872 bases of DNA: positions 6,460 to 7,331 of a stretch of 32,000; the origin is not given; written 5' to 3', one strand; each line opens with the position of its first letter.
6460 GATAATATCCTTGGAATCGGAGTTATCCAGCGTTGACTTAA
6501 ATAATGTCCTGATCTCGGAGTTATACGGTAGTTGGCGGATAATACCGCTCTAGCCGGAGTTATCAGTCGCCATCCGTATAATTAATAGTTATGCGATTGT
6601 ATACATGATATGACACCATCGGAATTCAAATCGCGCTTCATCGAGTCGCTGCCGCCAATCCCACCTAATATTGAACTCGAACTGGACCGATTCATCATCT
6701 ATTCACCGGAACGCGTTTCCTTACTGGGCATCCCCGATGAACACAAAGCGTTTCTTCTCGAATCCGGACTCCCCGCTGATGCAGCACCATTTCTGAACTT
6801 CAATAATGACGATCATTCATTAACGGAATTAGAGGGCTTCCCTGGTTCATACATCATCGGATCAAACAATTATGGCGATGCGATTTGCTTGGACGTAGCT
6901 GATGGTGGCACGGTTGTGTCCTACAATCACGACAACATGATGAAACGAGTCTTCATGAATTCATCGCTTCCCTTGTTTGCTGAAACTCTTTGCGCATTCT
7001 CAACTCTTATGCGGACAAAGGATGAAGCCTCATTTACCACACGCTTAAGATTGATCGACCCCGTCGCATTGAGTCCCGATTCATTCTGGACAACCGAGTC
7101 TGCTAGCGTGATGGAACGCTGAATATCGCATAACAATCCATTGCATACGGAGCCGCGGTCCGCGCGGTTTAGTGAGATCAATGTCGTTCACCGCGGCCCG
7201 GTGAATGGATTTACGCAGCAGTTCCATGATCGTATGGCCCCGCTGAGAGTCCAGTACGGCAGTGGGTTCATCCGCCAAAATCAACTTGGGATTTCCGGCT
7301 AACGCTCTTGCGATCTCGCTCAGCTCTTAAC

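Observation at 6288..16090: Toxin-less array of SUKH-type immunity-like genes: a candidate acquired immunity island in a cyanobacterium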

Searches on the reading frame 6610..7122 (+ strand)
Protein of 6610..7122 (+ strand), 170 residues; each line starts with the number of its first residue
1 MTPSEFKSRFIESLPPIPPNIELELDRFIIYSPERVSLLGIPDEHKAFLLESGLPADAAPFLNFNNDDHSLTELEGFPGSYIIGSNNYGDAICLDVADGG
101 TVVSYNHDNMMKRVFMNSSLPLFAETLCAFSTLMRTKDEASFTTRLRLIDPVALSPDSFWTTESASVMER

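Call 3: search_protein_families(library=pfam, proteins=[window:6610-7122:+], max_evalue=1)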
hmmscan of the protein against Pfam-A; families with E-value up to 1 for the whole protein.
window:6610-7122:+ (170 aa): 3 families
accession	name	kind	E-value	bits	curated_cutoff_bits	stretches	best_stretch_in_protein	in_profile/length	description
PF14435.11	SUKH-4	-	5.2e-15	56.4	25.5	1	30-161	17-174/179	SUKH-4 immunity protein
PF09346.15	SMI1_KNR4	-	0.002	19.2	25.4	1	42-115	19-116/125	SMI1 / KNR4 family (SUKH-1)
PF10738.15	Lpp-LpqN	-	0.049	13.5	22.4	1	55-87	87-119/174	Probable lipoprotein LpqN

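Call 4: search_protein_families(library=ncbifam, proteins=[window:6610-7122:+], max_evalue=1)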
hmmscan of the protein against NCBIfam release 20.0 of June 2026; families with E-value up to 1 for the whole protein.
window:6610-7122:+ (170 aa): 1 family
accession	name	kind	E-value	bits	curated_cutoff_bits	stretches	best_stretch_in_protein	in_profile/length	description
NF011739.0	PRK15192.1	equivalog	0.011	15.1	296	1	47-132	30-114/234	pili/flagellar-assembly chaperone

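Call 10: find_encoding_contigs(protein=window:6610-7122:+, flank=10000, max_places=6)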
Protein window:6610-7122:+ (170 aa): 1 contig read that carries it; 1 place shown.
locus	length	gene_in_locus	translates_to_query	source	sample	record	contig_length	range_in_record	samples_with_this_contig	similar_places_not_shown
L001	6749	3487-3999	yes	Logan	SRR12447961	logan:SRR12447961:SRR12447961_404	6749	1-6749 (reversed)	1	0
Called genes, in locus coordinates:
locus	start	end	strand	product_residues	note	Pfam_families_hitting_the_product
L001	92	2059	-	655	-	PF00069:Pkinase, PF07714:PK_Tyr_Ser-Thr, PF03109:ABC1 (weak), PF13414:TPR_11, PF00515:TPR_1, PF13414:TPR_11, PF00515:TPR_1, PF13414:TPR_11, +18 more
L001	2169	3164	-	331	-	PF01073:3Beta_HSD, PF01370:Epimerase, PF02719:Polysacc_synt_2 (weak), PF04321:RmlD_sub_bind (weak), PF05368:NmrA, PF13460:NAD_binding_10, PF16363:GDP_Man_Dehyd, PF07993:NAD_binding_4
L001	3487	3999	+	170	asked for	PF14435:SUKH-4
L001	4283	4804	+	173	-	-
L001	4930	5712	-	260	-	PF00005:ABC_tran, PF02463:SMC_N (weak), PF13304:AAA_21 (weak)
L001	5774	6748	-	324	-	?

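Call 23: find_homologous_proteins(query=window:6610-7122:+, max_evalue=0.001)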
Query window:6610-7122:+ (170 aa): 18 proteins with E <= 0.001 among 70 candidates.
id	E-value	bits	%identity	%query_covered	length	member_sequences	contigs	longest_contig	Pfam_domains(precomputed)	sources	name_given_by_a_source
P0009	4.9e-107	373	99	100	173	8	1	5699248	PF14435.12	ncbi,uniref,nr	ncbi:SUKH-4 family immunity protein [Acaryochloris sp. 'Moss Beach']|uniref:SUKH-4 family immunity p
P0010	5.3e-81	288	77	100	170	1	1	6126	PF14435.12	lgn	-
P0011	2.2e-76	273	75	100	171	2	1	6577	PF14435.12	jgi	-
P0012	8.7e-76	271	72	100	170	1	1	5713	PF14435.12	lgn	-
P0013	6.4e-74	265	73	99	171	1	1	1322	PF14435.12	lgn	-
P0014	5.6e-73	262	71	100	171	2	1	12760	PF14435.12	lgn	-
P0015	7.6e-70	252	66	99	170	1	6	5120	PF14435.12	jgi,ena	jgi:hypothetical protein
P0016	2.1e-67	244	64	100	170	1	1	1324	PF14435.12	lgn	-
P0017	6.0e-67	242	65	98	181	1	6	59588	PF14435.12,PF09346.16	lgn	-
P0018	5.3e-65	236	65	99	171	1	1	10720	PF14435.12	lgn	-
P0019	1.7e-64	235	65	99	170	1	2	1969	PF14435.12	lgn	-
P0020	6.2e-58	213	58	100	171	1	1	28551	PF14435.12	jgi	jgi:hypothetical protein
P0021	4.0e-51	191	54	99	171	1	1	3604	PF14435.12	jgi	jgi:hypothetical protein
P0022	2.1e-50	189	56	96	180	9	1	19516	PF14435.12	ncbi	-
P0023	2.4e-50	189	54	99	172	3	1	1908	PF14435.12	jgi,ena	-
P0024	1.1e-46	177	55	96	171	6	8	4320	PF14435.12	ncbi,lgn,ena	-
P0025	1.3e-45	173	52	99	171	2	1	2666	PF14435.12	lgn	-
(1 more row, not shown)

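Call 24: find_encoding_contigs(protein=P0009, flank=10000, max_places=4)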
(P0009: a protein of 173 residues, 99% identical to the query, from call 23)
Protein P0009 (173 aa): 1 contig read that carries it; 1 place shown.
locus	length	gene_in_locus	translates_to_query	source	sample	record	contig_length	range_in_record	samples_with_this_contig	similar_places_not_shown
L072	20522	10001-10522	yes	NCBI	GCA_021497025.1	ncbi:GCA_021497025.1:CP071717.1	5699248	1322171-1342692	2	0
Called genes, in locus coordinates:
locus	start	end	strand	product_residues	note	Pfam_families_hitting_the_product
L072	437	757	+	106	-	PF19493:Trypco1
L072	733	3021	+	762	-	PF13365:Trypsin_2, PF00931:NB-ARC, PF24885:TPR_NPHP3 (weak), PF13424:TPR_12, PF13374:TPR_10 (weak), PF24885:TPR_NPHP3, PF13374:TPR_10, PF13424:TPR_12, +8 more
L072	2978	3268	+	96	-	PF24885:TPR_NPHP3, PF13424:TPR_12, PF07719:TPR_2 (faint), PF13181:TPR_8 (faint), PF13374:TPR_10 (weak), PF00515:TPR_1 (weak), PF13176:TPR_7 (faint), PF13424:TPR_12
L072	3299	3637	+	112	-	-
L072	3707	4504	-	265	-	PF12770:CHAT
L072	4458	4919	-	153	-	-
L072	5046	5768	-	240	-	-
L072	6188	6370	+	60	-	-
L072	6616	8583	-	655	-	PF00069:Pkinase, PF07714:PK_Tyr_Ser-Thr, PF03109:ABC1, PF13414:TPR_11, PF00515:TPR_1, PF13414:TPR_11, PF13371:TPR_9, PF00515:TPR_1, +19 more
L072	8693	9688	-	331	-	PF01073:3Beta_HSD, PF01370:Epimerase, PF02719:Polysacc_synt_2 (weak), PF04321:RmlD_sub_bind (weak), PF05368:NmrA, PF13460:NAD_binding_10, PF16363:GDP_Man_Dehyd, PF07993:NAD_binding_4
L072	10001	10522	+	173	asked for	PF14435:SUKH-4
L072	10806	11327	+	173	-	-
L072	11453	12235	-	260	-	PF00005:ABC_tran, PF02463:SMC_N (weak), PF13304:AAA_21 (weak)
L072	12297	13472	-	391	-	PF12704:MacB_PCD, PF02687:FtsX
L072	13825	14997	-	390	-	PF01609:DDE_Tnp_1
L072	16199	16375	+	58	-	-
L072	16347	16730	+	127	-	-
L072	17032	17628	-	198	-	PF03466:LysR_substrate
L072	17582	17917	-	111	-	PF00126:HTH_1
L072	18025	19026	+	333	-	PF08240:ADH_N, PF00107:ADH_zinc_N, PF13602:ADH_zinc_N_2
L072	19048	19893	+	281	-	PF00378:ECH_1, PF16113:ECH_2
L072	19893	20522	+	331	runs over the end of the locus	PF00296:Bac_luciferase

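Call 25: find_encoding_contigs(protein=P0017, flank=8000, max_places=3)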
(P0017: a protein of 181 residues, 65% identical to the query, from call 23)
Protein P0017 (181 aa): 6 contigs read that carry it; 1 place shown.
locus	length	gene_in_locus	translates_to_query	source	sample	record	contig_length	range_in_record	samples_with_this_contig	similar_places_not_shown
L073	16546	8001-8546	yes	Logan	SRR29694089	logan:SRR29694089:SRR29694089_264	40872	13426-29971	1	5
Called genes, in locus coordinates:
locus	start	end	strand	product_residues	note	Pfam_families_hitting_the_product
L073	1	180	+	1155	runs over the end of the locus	PF01627:Hpt, PF02518:HATPase_c, PF01584:CheW, PF00072:Response_reg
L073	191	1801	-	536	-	PF13365:Trypsin_2, PF03781:FGE-sulfatase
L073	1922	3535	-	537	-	PF13365:Trypsin_2, PF03781:FGE-sulfatase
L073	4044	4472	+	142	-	PF09996:DUF2237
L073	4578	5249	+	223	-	PF01569:PAP2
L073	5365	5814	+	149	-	PF00334:NDK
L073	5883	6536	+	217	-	PF19875:DUF6348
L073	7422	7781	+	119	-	-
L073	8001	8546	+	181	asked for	PF14435:SUKH-4, PF09346:SMI1_KNR4 (faint)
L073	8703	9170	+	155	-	PF14106:DUF4279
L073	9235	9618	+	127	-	PF15566:Imm32 (faint)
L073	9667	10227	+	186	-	PF21831:DUF6891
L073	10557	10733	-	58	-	-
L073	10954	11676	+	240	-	PF02146:SIR2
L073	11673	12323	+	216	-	-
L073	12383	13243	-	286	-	PF03741:TerC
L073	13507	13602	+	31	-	PF07465:PsaM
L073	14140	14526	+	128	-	-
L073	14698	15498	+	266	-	PF00072:Response_reg, PF00486:Trans_reg_C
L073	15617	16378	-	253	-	PF02463:SMC_N (faint), PF00005:ABC_tran, PF13304:AAA_21 (faint)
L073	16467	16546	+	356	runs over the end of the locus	PF00149:Metallophos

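Call 39: search_protein_families(library=pfam, proteins=[L072:16293-16730:+], max_evalue=0.05)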
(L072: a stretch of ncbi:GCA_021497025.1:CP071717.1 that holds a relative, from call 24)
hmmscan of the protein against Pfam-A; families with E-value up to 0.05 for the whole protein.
L072:16293-16730:+ (145 aa): 1 family
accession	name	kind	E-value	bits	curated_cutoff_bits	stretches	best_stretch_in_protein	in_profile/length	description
PF00241.25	Cofilin_ADF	-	0.044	13.9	22.4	0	16-40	83-107/125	Cofilin/tropomyosin-type actin-binding protein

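Call 51: search_protein_families(library=pfam, proteins=[L073:8703-9170:+, L073:9235-9618:+, L073:9667-10227:+, L073:7422-7781:+, L073:5883-6536:+], max_evalue=0.1)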
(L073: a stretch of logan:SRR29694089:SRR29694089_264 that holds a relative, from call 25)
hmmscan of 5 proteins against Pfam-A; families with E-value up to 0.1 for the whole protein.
L073:8703-9170:+ (155 aa): 2 families
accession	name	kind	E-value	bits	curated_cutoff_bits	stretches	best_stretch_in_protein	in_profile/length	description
PF14106.11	DUF4279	-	2.2e-16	60.6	25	1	8-124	4-116/116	Domain of unknown function (DUF4279)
PF22143.2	ScpA_C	-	0.0085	16.8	27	0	125-147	54-76/91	C5a peptidase, fibronectin type III domain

L073:9235-9618:+ (127 aa): 1 family
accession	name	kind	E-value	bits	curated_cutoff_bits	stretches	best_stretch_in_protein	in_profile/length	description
PF15566.12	Imm32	-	5.1e-06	26.8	27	1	91-122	26-53/54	Immunity protein 32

L073:9667-10227:+ (186 aa): 2 families
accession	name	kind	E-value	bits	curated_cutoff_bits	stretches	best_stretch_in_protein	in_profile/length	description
PF21831.1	DUF6891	-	2.6e-51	174.6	27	1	3-185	3-188/189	Domain of unknown function (DUF6891)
PF19708.4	DUF6205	-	0.0087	16.8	27.3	1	18-68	88-137/141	Family of unknown function (DUF6205)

L073:7422-7781:+ (119 aa): 0 families

L073:5883-6536:+ (217 aa): 1 family
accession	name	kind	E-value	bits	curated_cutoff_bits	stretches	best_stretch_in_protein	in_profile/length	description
PF19875.4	DUF6348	-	8.3e-54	182.9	27.7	1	21-209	2-194/195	Family of unknown function (DUF6348)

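Call 60: find_encoding_contigs(protein=P0022, flank=7000, max_places=3)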
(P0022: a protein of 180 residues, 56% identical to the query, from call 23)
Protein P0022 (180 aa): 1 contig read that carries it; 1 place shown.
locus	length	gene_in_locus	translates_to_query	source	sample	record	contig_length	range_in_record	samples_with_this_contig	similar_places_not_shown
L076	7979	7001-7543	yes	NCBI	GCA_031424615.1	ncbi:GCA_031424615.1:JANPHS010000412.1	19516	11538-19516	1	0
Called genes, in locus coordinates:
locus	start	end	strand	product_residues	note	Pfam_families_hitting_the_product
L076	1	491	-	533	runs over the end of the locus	PF04675:DNA_ligase_A_N, PF01068:DNA_ligase_A_M, PF04679:DNA_ligase_A_C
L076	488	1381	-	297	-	-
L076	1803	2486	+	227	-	PF16266:DUF4919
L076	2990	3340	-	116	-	-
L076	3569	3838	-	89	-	-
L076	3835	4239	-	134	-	-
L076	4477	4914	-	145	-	-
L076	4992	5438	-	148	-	-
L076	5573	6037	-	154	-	-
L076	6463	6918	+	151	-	-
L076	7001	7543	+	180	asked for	PF14435:SUKH-4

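Call 61: find_encoding_contigs(protein=P0020, flank=7000, max_places=3)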
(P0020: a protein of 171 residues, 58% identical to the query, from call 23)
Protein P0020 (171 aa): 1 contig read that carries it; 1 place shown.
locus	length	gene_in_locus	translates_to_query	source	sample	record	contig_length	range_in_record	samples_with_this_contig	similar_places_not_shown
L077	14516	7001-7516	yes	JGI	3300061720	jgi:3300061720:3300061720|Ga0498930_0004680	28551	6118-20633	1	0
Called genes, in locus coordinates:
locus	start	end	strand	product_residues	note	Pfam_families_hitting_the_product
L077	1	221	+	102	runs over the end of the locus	-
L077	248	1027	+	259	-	-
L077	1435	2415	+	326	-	-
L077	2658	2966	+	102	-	PF07618:DUF1580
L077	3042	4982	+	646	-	PF08706:D5_N (weak), PF19263:DUF5906, PF03288:Pox_D5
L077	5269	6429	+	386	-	-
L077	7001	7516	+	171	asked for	PF14435:SUKH-4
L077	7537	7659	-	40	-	-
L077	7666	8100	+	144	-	-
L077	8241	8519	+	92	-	-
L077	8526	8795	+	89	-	-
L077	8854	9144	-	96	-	-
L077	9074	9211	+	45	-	-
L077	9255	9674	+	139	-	-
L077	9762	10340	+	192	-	-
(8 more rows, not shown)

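Call 63: search_protein_families(library=padloc, proteins=[window:6610-7122:+], max_evalue=0.01)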
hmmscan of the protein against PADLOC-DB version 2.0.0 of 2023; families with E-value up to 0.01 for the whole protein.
window:6610-7122:+ (170 aa): 0 families

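Call 64: search_protein_families(library=phrogs, proteins=[window:6610-7122:+], max_evalue=0.01)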
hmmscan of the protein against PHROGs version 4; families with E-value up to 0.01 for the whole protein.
window:6610-7122:+ (170 aa): 0 families

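Call 75: search_solved_structures(query=A4, max_evalue=1)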
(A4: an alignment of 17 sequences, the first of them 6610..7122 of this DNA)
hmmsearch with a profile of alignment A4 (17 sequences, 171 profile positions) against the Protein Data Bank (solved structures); distinct sequences matched with E-value up to 1: 3.
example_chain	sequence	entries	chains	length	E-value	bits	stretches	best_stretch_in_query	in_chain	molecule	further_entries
6tdu_AM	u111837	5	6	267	0.12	15.3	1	119-165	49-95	oligomycin sensitivity conferring protein (OSCP) | oligomycin sensitivity conferrring protein (OSCP)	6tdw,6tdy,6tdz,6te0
1pxt_A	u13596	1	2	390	0.9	12.4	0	42-95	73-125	PEROXISOMAL 3-KETOACYL-COA THIOLASE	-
1afw_A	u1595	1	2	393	0.91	12.4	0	42-95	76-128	3-KETOACETYL-COA THIOLASE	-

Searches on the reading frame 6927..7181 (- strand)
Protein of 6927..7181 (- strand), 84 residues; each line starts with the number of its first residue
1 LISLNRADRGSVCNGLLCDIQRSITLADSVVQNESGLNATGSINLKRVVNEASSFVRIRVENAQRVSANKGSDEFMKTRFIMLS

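Call 80: search_protein_families(library=pfam, proteins=[window:6927-7181:-], max_evalue=1)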
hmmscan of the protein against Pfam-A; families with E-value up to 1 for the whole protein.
window:6927-7181:- (84 aa): 0 families
